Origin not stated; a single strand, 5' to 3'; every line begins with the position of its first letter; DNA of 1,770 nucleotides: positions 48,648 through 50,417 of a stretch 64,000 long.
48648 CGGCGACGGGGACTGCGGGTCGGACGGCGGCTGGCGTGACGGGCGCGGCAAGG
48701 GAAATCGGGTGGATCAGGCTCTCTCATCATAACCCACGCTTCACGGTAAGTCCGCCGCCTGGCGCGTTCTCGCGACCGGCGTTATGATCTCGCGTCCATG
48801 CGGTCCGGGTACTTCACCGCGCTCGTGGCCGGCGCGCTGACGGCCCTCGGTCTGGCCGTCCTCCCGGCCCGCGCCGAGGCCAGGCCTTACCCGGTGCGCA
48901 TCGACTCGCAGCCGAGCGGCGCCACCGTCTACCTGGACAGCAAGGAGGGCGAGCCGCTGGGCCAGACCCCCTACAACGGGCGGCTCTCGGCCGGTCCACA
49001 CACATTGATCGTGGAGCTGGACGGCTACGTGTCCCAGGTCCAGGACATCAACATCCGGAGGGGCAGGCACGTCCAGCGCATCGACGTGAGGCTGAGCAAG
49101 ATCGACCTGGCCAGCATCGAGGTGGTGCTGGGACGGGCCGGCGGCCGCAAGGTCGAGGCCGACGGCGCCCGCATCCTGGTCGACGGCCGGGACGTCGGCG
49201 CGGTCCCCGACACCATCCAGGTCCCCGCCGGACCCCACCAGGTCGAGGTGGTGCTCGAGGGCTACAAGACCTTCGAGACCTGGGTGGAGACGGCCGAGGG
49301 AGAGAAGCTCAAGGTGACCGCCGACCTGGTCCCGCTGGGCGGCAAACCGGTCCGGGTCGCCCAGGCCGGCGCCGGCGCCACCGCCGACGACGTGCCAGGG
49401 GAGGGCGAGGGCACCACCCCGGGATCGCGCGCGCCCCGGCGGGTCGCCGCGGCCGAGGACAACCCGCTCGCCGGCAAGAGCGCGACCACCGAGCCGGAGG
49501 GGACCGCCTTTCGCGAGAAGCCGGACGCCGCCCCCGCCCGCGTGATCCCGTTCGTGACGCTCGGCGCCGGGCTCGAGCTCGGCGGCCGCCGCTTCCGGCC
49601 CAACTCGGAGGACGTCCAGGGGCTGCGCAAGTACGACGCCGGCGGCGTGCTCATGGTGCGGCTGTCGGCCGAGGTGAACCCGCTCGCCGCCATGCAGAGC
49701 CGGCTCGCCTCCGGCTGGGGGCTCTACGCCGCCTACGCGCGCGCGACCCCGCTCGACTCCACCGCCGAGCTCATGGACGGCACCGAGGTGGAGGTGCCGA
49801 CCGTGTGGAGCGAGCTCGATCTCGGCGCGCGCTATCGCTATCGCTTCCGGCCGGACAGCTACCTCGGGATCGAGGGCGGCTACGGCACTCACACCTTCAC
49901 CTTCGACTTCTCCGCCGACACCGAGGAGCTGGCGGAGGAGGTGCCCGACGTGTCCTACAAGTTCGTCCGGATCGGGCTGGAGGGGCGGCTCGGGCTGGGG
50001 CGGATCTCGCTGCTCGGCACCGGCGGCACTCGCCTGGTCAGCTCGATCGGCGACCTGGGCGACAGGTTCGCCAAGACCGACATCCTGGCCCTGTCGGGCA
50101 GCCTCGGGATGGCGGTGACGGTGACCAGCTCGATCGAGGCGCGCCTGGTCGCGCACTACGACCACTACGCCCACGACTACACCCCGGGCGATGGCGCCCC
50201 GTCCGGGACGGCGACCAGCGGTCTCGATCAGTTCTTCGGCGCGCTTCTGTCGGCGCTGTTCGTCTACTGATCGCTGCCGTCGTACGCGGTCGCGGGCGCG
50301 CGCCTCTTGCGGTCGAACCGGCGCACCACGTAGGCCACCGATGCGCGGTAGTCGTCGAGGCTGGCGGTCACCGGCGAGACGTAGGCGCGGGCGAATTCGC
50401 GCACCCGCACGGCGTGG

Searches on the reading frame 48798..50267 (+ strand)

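Call 58: search_protein_families(library=pfam, proteins=[window:48798-50267:+], max_evalue=0.001)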
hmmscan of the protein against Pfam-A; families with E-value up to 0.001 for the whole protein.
window:48798-50267:+ (490 aa): 3 families
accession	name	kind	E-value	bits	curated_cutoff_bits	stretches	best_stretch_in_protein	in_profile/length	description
PF08308.17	PEGA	-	8.8e-27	93.3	20.8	2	122-179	11-69/71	PEGA domain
PF13620.12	CarboxypepD_reg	-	2.2e-05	25.2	32.3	0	63-99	45-81/82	Carboxypeptidase regulatory-like domain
PF13715.12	CarbopepD_reg_2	-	0.00011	22.6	32.2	0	63-110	41-87/88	CarboxypepD_reg-like domain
